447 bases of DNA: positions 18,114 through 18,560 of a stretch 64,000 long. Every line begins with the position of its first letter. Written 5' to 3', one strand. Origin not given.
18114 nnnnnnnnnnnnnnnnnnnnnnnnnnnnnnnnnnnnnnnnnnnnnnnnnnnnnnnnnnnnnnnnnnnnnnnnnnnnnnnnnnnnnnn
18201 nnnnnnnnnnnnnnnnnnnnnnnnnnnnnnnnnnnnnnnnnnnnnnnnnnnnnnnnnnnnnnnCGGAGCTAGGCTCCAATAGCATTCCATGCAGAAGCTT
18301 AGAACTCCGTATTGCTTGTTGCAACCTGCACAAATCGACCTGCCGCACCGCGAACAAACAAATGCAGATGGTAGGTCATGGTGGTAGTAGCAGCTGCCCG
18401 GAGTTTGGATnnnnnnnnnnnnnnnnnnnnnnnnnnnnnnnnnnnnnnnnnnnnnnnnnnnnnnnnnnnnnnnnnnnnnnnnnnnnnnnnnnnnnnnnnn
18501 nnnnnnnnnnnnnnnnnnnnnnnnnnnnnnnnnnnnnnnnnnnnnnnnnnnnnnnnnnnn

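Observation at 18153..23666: Eukaryote-type ubiquitin cascade operon (Ubl-GG, HPN-type E2, E1, JAMM) with membrane-anchored components and no RING gene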

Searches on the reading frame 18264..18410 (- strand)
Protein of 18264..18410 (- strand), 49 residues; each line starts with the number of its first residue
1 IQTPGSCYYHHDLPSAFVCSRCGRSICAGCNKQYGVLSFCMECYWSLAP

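Call 46: search_solved_structures(query=A3, max_evalue=10, show_alignments=4)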
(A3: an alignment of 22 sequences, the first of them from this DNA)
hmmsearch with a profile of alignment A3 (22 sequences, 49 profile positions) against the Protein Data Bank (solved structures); distinct sequences matched with E-value up to 10: 29.
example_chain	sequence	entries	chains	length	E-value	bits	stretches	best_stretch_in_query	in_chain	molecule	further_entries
1x6h_A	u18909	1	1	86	0.0049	19.9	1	11-28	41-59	Transcriptional repressor CTCF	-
6n57_M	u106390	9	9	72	0.011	18.7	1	16-44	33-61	Protein TraR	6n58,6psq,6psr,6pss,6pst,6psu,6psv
5w1s_M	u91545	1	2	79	0.013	18.5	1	16-44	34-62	Protein TraR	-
5yel_A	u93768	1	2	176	0.029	17.4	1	11-28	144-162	Transcriptional repressor CTCF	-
8a4i_I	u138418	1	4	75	0.033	17.2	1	17-29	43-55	Sal-like protein 4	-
7mc1_A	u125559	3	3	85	0.037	17.1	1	17-25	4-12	Isoform 2 of Zinc finger and BTB domain-containing protein 17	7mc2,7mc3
8cuc_E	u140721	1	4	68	0.046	16.7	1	17-29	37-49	Sal-like protein 4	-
7y3i_A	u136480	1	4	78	0.069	16.2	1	17-29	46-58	Sal-like protein 4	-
7y3k_A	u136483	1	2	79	0.072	16.1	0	17-29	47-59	Sal-like protein 4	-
1x4k_A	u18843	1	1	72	0.11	15.5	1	16-45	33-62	Skeletal muscle LIM-protein 3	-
8ssq_A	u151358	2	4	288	0.11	15.5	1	11-27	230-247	Transcriptional repressor CTCF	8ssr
5egb_A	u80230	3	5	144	0.11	15.5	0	17-25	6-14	Histone-lysine N-methyltransferase PRDM9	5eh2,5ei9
5v3g_D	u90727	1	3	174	0.14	15.2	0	17-25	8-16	PR domain zinc finger protein 9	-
8ssu_A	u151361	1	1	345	0.16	15.1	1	11-27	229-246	Transcriptional repressor CTCF,LIM domain-binding protein 1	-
1rb9_A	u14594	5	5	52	0.16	15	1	11-24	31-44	RUBREDOXIN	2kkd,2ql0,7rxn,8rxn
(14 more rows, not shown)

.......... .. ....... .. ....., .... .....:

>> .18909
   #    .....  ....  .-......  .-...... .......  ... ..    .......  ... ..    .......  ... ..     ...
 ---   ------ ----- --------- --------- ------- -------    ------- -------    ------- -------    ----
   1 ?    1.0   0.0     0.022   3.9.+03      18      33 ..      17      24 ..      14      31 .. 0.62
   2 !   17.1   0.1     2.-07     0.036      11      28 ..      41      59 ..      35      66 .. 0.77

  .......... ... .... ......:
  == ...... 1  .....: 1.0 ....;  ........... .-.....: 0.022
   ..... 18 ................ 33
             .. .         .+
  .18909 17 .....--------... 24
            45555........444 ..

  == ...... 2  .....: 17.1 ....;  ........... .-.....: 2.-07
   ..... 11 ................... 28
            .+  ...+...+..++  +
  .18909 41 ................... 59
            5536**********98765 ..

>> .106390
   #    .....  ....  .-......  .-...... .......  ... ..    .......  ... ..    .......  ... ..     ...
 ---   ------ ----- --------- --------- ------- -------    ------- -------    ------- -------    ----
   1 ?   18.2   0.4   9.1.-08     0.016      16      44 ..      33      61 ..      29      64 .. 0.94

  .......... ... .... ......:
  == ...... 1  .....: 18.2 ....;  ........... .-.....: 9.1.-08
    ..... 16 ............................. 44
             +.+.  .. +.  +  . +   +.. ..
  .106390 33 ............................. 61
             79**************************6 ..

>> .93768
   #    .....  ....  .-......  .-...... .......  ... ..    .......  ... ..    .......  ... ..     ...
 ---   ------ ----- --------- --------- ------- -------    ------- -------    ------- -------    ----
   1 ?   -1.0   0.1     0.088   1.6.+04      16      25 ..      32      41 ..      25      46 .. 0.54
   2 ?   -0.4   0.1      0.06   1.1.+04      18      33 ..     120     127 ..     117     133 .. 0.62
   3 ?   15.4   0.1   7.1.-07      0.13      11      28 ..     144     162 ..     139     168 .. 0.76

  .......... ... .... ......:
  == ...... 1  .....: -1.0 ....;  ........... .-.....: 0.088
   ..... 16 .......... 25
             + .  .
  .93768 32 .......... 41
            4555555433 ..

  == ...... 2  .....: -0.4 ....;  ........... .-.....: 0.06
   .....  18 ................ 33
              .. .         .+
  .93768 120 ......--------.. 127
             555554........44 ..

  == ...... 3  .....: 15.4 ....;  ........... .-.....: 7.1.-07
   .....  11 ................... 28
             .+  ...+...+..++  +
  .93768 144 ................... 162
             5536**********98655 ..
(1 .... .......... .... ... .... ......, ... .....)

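Call 47: search_protein_families(library=pfam, alignment_id=A3, max_evalue=1)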
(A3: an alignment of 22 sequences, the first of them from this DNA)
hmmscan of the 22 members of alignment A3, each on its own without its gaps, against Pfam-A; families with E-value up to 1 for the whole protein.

A. member 1, seq(49 aa): 7 families
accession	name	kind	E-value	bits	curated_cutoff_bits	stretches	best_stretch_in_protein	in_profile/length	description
PF00643.29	zf-B_box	-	0.00095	19.7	24.1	1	4-31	3-30/42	B-box zinc finger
PF22995.2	C2CH-3rd_BIRD-IDD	-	0.016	15.3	27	1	27-38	4-15/25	BIRD-IDD transcription factor, third C2HC zinc finger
PF22191.2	IBR_1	-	0.032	14.6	27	1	17-35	22-40/47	IBR domain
PF16046.10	FAM76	-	0.039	13.8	28.5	1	3-44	65-103/298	FAM76 protein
PF01485.27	IBR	-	0.048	14.2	24.3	1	16-34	41-59/65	IBR domain, a half RING-finger domain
PF22586.1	ANCHR-like_BBOX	-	0.23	12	27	1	10-33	5-27/39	ANCHR-like B-box zinc-binding domain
PF18439.7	zf_UBZ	-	0.33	11.1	25.6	1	16-26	2-12/32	Ubiquitin-Binding Zinc Finger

B. families by the number of members that match (of 22 scanned): 45 families (the first 25 are shown)
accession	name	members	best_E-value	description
PF00643.29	zf-B_box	22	1.1e-06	B-box zinc finger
PF22586.1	ANCHR-like_BBOX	18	0.0029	ANCHR-like B-box zinc-binding domain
PF18439.7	zf_UBZ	17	0.0073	Ubiquitin-Binding Zinc Finger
PF22191.2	IBR_1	12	0.009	IBR domain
PF01485.27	IBR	11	0.048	IBR domain, a half RING-finger domain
PF16046.10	FAM76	10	0.039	FAM76 protein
PF12773.13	DZR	9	0.016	Double zinc ribbon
PF25080.1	zf_RING-like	8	0.0053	RING zinc finger-like domain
PF14634.12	zf-RING_5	8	0.06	zinc-RING finger domain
PF07191.17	Zn_ribbon_6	5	0.01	Double zinc ribbon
PF14446.12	Prok-RING_1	4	0.0028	Prokaryotic RING finger family 1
PF25287.1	zf-B_box_Trim66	4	0.013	Trim66, B-box zinc-binding domain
PF04438.22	zf-HIT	4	0.018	HIT zinc finger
PF06221.18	zf-C2HC5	4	0.021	Putative zinc finger motif, C2HC5-type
PF01155.25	HypA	4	0.18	Hydrogenase/urease nickel incorporation, metallochaperone, hypA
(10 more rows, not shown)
